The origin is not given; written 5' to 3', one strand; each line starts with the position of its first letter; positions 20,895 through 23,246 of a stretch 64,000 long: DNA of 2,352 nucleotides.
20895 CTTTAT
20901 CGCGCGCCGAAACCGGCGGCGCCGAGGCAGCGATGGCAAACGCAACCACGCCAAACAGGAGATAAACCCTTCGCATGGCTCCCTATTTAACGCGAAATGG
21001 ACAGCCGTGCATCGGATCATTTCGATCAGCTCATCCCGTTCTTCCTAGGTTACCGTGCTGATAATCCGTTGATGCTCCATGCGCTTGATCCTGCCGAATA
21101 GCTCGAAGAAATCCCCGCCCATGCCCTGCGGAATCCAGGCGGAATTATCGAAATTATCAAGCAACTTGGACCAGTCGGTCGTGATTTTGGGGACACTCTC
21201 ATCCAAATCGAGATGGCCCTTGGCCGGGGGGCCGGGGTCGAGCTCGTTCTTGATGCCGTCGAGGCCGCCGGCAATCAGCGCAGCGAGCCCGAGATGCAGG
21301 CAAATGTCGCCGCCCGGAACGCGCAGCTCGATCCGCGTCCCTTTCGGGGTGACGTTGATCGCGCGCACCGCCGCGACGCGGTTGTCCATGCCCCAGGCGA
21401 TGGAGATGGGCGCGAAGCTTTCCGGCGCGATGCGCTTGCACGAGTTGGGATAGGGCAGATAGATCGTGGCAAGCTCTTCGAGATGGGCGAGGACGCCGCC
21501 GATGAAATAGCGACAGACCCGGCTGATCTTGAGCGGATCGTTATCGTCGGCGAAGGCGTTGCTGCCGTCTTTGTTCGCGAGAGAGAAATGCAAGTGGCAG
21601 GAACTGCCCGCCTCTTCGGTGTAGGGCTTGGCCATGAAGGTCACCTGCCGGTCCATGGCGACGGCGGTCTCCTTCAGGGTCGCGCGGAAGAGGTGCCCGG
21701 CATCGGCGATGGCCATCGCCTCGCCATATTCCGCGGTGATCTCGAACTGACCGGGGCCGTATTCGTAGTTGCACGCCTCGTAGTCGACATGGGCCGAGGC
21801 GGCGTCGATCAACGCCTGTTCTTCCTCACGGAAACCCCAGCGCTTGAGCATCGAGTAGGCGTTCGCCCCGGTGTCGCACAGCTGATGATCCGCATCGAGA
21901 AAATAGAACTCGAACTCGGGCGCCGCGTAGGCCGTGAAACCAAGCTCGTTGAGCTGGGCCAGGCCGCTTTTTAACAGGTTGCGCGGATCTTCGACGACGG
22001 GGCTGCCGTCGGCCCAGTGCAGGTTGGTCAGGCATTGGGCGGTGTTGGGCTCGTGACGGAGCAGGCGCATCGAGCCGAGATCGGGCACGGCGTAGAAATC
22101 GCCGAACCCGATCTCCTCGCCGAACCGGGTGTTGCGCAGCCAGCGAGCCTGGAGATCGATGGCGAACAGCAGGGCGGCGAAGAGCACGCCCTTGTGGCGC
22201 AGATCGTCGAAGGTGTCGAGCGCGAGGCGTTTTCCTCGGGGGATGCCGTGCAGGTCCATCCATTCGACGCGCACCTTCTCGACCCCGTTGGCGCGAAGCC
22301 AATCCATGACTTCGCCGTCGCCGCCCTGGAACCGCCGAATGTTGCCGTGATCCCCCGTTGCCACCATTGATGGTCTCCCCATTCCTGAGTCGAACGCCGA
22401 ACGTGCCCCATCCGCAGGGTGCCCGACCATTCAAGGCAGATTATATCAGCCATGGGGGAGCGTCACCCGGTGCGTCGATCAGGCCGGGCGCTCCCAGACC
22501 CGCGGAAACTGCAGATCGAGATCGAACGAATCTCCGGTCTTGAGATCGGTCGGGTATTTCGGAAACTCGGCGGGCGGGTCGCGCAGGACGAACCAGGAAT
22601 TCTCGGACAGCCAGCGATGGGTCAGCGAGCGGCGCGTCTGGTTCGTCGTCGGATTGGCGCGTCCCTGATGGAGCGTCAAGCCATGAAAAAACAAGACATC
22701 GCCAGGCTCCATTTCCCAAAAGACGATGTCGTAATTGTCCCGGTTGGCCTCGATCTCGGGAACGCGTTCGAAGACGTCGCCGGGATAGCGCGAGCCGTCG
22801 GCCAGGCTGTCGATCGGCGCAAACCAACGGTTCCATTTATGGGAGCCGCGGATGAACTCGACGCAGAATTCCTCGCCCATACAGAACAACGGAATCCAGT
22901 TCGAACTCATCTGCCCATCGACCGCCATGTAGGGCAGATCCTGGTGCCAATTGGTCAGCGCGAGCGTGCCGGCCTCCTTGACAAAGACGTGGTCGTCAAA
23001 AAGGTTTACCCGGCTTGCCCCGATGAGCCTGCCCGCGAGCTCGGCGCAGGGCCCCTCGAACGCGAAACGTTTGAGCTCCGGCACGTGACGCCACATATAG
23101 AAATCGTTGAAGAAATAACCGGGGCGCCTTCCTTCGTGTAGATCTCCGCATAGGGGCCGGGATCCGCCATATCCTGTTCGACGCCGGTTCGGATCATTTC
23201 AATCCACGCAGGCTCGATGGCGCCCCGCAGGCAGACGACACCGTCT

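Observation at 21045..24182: A glutamine-synthetase-family ligase followed by tandem PhyH-type Fe/2OG dioxygenases: a candidate gamma-glutamylation-dependent amine hydroxylation pathway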

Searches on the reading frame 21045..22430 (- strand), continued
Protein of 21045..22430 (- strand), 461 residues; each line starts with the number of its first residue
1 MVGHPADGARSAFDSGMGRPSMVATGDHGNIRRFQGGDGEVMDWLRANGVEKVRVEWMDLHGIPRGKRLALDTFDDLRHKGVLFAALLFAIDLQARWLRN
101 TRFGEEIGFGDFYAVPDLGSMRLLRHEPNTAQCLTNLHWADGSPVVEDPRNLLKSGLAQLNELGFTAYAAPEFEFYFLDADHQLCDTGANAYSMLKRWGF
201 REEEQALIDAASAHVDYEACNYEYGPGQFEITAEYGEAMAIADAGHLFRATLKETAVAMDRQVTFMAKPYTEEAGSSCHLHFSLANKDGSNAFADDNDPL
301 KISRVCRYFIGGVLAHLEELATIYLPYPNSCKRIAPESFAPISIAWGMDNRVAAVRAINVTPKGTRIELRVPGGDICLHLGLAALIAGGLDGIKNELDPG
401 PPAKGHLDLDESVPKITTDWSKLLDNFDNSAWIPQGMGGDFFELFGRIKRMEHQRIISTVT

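Call 74: search_dna_similar(query=window:21048-22367:-, collection=plasmids, mode=protein, max_rows=25, max_evalue=1e-20)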
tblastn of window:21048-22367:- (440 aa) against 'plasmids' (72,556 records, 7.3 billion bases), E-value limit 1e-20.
Records with a match: 505; places in all: 610; records where one place covers at least 80% of the query: 435.
Best place of each record, by identity: <60% 505.
By first word of the organism name: Rhizobium 148; Pseudosulfitobacter 45; Sinorhizobium 30; Acinetobacter 24; Paracoccus 23; Streptomyces 13; Aminobacter 13; Shinella 13; Thioclava 10; Paraburkholderia 9; and 91 more.
By predicted mobility (MOB-suite, as given by PLSDB): non-mobilizable 351; mobilizable 83; conjugative 71.
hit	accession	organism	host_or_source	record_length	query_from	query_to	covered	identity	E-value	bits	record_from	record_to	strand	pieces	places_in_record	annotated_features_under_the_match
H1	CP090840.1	Streptomyces viridifaciens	Whole organism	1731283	20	437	95%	34.5%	6e-46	177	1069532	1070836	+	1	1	glutamine synthetase family protein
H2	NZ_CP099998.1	Natronosalvus halobius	cell culture,sediment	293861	8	440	98%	32.2%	8e-45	174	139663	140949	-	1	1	glutamine synthetase family protein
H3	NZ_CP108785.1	Embleya sp. NBC_00888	-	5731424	19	440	96%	33.0%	3e-47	181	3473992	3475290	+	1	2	none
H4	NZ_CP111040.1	Haladaptatus caseinilyticus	cell culture,sediment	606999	14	440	97%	32.6%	3e-47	181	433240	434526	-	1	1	glutamine synthetase family protein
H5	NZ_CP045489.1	Natronorubrum aibiense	single cell,Xinjiang Aibi Salt Lake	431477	8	440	98%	32.0%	8e-48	183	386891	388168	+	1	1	glutamine synthetase family protein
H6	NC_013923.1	Natrialba magadii ATCC 43099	-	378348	20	440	96%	32.9%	8e-36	148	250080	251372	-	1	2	glutamine synthetase family protein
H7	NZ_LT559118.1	Nonomuraea gerenzanensis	-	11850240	19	440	96%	32.5%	2e-45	176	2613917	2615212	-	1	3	none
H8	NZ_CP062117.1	Aminobacter sp. SR38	bacterial pure culture,soil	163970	17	440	96%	32.3%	4e-52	196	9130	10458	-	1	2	glutamine synthetase family protein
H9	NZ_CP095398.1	Natribaculum luteum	cell culture,brine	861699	28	440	94%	32.9%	1e-43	171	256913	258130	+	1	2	glutamine synthetase family protein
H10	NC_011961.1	Thermomicrobium roseum DSM 5159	-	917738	9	434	97%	31.8%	1e-45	176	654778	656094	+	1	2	glutamine synthetase family protein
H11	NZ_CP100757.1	Natrinema gelatinilyticum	marine sediment,sediment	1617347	4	440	99%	30.9%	3e-40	160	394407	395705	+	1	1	record has no annotation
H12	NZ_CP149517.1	Thioclava sp. GXIMD4215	pure culture,mangrove soil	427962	29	440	94%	32.8%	5e-42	166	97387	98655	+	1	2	glutamine synthetase family protein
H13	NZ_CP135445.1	Thioclava sp. FTW29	-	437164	29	440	94%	32.8%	5e-42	166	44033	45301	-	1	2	glutamine synthetase family protein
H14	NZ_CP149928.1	Thioclava sp. GXIMD4216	pure culture,mangrove soil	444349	29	440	94%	32.8%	6e-42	166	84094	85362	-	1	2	glutamine synthetase family protein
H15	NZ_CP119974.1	Agrobacterium leguminum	pure culture,soil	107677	11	440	98%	31.2%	8e-48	183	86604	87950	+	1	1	glutamine synthetase family protein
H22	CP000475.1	Paenarthrobacter aurescens TC1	-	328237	19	440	96%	31.1%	8e-48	183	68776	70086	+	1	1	ipuC: gamma-glutamylisopropylamide synthetase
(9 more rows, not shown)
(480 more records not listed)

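Call 79: get_annotated_region(hit=H22, flank=5000)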
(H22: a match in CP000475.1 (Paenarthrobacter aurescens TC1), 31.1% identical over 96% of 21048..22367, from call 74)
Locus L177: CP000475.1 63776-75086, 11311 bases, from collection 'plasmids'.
description: Paenarthrobacter aurescens TC1 plasmid pTC1, complete sequence
organism: Paenarthrobacter aurescens TC1 (NCBI taxid 290340)
taxonomy: Bacteria; Actinomycetota; Actinomycetes; Micrococcales; Micrococcaceae; Paenarthrobacter; Paenarthrobacter aurescens; Paenarthrobacter aurescens TC1
host: -; source: -; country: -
typing (MOB-suite, as given by PLSDB): conjugative; replicon rep_cluster_1783; relaxase MOBF,MOBF; mating-pair formation MPF_T
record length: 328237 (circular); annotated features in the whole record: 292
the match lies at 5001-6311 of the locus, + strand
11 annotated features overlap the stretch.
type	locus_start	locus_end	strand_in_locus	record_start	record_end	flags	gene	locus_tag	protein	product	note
CDS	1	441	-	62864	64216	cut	-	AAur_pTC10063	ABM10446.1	Aldehyde dehydrogenase (NAD) family protein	-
CDS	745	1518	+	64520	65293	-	-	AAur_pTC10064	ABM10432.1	oxidoreductase, short chain dehydrogenase/reductase family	-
CDS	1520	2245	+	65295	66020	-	-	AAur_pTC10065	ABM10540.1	putative glutamine amidotransferase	-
CDS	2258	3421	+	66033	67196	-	-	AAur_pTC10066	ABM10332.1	putative Cytochrome P450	-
CDS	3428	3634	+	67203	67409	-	-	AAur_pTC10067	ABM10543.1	Ferredoxin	-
CDS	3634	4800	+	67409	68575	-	-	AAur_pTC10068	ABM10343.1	putative ferredoxin reductase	-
CDS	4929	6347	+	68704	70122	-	ipuC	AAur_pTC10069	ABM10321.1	gamma-glutamylisopropylamide synthetase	-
CDS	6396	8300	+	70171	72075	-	-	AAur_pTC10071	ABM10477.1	GAF domain protein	-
CDS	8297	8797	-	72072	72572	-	-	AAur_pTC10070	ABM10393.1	putative Transcriptional regulator, AsnC family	-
CDS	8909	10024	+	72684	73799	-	ald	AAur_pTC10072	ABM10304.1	alanine dehydrogenase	-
CDS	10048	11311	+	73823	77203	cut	pyc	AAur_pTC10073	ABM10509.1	Pyruvate carboxylase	-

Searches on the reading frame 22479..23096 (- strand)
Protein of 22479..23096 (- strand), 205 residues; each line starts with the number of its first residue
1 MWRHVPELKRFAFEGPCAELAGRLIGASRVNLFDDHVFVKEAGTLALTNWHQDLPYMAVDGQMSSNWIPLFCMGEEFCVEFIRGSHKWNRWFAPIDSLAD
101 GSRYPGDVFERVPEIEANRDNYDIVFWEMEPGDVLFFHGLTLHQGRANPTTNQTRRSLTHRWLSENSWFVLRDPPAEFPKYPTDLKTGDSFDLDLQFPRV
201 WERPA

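Call 3: search_protein_families(library=pfam, proteins=[window:22479-23096:-], max_evalue=0.01)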
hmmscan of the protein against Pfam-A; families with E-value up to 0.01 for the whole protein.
window:22479-23096:- (205 aa): 1 family
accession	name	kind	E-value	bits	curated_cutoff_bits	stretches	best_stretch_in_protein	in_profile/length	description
PF05721.19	PhyH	-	1.2e-18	68.7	22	1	7-156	59-212/213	Phytanoyl-CoA dioxygenase (PhyH)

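Call 4: search_protein_families(library=ncbifam, proteins=[window:22479-23096:-], max_evalue=0.01)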
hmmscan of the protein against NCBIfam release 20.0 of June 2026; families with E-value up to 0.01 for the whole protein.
window:22479-23096:- (205 aa): 2 families
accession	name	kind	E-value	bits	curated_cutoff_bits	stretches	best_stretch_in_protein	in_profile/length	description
NF045813.1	DxPntBtaHylase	equivalog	2e-08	33.9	550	1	40-150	126-233/285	1-deoxypentalenic acid 11-beta-hydroxylase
NF052437.1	MPhHdxlPhnYGIM8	equivalog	0.0084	15.6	500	0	128-159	180-210/260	methylphosphonate hydroxylase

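Call 39: list_cluster_members(proteins=[P0001, P0121, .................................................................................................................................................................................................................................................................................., window:22479-23096:-, P0122])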
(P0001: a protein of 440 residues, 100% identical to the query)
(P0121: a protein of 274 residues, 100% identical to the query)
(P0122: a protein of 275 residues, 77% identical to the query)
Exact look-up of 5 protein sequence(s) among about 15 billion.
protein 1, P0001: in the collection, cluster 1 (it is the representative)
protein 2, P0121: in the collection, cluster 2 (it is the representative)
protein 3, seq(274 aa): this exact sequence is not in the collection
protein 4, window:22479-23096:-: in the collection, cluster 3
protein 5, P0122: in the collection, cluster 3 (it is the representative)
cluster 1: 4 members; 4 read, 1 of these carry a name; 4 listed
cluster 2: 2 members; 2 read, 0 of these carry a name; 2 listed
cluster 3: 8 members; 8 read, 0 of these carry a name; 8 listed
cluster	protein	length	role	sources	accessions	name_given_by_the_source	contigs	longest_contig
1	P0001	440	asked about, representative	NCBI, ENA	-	-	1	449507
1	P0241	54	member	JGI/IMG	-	hypothetical protein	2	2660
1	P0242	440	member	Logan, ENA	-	-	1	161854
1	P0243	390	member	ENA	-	-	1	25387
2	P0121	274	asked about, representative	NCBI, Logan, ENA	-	-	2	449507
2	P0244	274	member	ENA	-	-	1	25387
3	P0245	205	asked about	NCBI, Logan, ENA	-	-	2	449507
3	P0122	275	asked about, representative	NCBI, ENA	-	-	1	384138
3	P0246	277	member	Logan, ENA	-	-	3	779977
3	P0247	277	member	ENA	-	-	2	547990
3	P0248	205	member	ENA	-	-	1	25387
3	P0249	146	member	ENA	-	-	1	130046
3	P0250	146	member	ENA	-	-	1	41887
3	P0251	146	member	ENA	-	-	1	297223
